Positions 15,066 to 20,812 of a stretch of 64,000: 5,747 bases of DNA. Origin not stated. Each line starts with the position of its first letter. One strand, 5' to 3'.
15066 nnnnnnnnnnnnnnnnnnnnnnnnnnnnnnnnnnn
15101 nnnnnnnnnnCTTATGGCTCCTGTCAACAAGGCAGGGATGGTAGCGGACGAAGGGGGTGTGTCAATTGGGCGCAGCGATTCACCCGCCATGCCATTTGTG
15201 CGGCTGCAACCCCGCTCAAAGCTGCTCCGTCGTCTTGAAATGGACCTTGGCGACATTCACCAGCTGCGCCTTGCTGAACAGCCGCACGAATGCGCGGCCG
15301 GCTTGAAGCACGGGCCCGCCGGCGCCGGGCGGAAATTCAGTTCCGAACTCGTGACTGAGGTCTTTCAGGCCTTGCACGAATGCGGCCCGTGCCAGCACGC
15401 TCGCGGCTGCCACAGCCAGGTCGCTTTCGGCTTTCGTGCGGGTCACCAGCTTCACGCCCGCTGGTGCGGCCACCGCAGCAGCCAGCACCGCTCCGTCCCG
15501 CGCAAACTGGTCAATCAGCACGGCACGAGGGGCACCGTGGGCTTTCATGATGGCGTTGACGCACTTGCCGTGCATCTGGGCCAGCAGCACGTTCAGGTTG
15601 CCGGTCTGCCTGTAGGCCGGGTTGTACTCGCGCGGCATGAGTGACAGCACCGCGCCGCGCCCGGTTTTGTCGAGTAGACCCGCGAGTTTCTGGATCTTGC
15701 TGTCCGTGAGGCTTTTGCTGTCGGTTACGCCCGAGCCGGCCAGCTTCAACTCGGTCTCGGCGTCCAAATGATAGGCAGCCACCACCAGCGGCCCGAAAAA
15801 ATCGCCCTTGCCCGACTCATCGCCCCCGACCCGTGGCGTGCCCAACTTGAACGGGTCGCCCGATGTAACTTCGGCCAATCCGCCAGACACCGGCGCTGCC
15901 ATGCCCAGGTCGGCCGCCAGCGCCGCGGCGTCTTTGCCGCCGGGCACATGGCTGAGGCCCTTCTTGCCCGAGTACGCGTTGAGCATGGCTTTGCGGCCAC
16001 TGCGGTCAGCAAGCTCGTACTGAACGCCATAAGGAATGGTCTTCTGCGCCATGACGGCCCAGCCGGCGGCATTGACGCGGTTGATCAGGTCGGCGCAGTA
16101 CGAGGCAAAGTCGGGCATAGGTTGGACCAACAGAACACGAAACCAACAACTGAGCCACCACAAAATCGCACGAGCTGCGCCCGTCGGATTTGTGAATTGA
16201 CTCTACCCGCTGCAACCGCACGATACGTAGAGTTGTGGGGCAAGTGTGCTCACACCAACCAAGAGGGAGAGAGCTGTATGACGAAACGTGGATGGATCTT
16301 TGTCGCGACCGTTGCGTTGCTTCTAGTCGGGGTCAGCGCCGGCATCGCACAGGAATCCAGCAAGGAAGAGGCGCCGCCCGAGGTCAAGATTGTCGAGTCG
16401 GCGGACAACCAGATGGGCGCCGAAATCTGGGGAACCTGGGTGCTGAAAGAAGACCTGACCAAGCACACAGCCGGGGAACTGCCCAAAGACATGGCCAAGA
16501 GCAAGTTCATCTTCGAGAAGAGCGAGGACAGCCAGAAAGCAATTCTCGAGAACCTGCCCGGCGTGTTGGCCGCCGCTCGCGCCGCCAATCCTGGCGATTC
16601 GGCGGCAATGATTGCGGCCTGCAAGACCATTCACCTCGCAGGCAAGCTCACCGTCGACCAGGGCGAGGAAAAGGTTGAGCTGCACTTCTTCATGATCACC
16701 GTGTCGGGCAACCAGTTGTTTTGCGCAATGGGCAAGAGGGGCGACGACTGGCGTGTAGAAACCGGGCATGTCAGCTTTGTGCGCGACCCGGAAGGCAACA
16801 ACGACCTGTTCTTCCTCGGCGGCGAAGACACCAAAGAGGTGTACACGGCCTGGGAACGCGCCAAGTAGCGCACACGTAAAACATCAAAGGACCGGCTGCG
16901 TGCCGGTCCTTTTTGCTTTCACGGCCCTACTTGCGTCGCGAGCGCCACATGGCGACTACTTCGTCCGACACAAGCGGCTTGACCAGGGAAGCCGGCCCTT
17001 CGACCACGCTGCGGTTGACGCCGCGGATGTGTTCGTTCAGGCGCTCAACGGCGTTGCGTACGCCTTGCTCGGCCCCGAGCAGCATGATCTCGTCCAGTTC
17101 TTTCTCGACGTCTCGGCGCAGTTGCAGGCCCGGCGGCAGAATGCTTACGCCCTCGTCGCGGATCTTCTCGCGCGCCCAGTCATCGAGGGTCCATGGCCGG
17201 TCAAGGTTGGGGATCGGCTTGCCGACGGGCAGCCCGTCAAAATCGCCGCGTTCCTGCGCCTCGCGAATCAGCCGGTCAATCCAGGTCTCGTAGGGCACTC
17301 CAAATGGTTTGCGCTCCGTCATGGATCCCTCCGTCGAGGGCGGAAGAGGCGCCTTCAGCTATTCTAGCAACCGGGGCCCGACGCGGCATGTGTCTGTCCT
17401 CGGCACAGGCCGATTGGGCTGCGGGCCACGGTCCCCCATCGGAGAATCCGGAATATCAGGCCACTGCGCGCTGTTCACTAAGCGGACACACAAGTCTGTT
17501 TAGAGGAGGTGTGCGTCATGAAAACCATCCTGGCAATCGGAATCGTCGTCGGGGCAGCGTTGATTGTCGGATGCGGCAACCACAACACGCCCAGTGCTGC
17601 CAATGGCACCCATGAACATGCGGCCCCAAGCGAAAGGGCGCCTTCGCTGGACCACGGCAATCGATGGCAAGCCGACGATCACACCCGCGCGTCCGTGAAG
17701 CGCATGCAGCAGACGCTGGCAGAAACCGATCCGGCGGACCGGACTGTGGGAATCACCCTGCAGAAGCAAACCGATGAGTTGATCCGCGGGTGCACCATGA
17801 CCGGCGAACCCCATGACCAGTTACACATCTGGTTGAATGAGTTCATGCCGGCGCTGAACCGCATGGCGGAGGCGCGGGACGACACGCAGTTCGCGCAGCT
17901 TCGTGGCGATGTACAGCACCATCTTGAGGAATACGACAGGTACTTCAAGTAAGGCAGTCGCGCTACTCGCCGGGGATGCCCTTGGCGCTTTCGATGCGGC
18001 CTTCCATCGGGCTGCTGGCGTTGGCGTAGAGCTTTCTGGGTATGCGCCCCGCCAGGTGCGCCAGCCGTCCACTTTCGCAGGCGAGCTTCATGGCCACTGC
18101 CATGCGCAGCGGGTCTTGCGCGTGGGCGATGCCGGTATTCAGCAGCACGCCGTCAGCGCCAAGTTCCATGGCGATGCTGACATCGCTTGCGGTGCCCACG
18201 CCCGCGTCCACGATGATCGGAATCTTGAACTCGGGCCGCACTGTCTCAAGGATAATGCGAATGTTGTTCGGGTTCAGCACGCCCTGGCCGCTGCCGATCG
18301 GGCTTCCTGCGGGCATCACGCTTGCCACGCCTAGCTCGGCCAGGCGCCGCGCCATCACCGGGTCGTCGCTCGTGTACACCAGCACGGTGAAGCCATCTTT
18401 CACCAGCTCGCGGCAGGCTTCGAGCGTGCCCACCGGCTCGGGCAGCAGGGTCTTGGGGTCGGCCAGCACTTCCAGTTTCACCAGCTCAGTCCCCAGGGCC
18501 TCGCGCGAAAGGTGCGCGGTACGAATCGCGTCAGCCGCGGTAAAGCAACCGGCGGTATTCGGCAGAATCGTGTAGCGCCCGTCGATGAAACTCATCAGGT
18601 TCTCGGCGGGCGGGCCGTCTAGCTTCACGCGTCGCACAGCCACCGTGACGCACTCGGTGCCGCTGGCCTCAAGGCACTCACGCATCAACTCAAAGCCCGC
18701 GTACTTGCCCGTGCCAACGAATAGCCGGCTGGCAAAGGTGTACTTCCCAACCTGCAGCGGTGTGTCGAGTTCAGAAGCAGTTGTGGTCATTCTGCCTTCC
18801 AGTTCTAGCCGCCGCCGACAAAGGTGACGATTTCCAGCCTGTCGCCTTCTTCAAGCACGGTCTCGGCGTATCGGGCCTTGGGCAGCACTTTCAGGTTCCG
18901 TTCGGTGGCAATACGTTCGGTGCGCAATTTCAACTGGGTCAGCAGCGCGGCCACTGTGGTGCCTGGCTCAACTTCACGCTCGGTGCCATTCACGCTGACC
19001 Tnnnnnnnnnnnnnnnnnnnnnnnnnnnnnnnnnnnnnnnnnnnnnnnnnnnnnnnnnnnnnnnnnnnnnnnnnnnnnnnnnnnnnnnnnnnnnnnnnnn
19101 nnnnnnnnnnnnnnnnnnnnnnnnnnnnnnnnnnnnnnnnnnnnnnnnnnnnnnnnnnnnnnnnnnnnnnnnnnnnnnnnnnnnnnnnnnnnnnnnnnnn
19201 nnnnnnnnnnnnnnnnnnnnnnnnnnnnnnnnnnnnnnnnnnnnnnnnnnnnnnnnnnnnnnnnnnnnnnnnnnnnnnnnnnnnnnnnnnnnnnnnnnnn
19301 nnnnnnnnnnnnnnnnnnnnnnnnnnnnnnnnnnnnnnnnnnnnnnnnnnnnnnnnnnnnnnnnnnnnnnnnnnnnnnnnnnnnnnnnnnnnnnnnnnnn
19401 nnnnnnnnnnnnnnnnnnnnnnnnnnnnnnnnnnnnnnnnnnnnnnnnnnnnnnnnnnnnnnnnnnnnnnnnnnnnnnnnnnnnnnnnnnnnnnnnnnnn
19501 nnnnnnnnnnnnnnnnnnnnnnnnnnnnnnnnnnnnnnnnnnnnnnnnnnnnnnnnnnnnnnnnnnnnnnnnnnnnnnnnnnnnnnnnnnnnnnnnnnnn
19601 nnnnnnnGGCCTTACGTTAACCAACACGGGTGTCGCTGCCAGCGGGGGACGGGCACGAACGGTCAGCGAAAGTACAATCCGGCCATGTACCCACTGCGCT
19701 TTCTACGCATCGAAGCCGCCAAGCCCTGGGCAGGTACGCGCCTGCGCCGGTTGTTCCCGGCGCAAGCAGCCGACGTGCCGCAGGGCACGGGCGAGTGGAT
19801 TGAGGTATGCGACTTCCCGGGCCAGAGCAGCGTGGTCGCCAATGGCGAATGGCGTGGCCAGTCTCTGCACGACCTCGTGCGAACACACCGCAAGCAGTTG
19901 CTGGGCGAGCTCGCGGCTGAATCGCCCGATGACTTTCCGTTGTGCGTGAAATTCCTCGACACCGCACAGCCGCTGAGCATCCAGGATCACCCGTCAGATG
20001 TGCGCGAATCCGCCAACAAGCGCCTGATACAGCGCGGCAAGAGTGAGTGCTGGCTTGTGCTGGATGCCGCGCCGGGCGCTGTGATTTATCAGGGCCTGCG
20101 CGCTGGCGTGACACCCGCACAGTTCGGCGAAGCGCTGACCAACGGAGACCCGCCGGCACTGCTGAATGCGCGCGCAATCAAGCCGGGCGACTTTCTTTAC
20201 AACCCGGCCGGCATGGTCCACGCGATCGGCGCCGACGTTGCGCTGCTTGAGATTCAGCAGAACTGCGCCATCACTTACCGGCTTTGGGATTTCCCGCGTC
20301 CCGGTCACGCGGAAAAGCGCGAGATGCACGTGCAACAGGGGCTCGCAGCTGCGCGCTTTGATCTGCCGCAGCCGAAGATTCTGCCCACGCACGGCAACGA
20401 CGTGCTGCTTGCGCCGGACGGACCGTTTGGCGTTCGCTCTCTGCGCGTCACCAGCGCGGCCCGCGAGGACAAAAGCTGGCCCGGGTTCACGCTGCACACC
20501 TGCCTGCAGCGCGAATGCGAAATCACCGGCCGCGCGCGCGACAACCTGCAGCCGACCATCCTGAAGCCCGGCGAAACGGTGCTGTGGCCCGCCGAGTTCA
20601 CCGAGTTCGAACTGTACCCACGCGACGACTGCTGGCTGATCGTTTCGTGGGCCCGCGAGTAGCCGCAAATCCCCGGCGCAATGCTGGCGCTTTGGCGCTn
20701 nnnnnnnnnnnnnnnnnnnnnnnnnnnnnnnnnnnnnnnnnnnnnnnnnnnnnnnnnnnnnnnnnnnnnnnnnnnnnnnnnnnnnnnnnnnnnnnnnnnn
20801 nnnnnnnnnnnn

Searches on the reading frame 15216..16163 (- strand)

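Call 19: search_protein_families(library=pfam, proteins=[window:15216-16163:-], max_evalue=0.001)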
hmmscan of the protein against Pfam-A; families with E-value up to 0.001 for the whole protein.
window:15216-16163:- (315 aa): 1 family
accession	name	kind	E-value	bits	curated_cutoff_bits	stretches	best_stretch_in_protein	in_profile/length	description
PF01351.25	RNase_HII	-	1.2e-28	100.8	25.8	1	112-312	1-199/199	Ribonuclease HII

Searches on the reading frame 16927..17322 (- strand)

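Call 20: search_protein_families(library=pfam, proteins=[window:16927-17322:-], max_evalue=0.001)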
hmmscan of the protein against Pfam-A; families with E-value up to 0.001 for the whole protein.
window:16927-17322:- (131 aa): 1 family
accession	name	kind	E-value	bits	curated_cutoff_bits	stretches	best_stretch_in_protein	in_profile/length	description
PF09350.15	DJC28_CD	-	7.3e-12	45.7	27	1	14-78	1-68/70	DnaJ homologue, subfamily C, member 28, conserved domain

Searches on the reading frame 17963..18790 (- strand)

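Call 20: search_protein_families(library=pfam, proteins=[window:17963-18790:-], max_evalue=0.001)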
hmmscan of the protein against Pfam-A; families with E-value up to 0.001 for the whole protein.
window:17963-18790:- (275 aa): 3 families
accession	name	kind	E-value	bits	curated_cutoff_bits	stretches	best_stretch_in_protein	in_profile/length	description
PF05690.20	ThiG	-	9.2e-102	340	23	1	14-261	2-247/247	Thiazole biosynthesis protein ThiG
PF00977.27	His_biosynth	-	2.6e-05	24.2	23.6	0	175-225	60-109/228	Histidine biosynthesis protein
PF01070.24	FMN_dh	-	2.7e-05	23.8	24.9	0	183-217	265-301/350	FMN-dependent dehydrogenase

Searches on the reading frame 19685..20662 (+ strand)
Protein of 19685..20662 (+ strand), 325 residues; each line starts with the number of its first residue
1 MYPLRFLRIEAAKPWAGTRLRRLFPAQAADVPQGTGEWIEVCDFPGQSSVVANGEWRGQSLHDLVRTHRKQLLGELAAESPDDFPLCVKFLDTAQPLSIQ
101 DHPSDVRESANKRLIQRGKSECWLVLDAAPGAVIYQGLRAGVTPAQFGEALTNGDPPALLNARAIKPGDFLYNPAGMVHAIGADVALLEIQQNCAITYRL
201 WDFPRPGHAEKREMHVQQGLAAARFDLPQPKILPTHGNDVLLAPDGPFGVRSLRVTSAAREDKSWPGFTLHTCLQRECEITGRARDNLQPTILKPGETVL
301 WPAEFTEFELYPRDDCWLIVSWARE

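Call 20: search_protein_families(library=pfam, proteins=[window:19685-20662:+], max_evalue=0.001)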
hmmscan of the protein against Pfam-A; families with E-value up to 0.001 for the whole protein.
window:19685-20662:+ (325 aa): 1 family
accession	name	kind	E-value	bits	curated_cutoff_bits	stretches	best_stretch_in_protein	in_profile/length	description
PF20511.4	PMI_typeI_cat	-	1.1e-05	26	22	1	33-105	37-104/143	Phosphomannose isomerase type I, catalytic domain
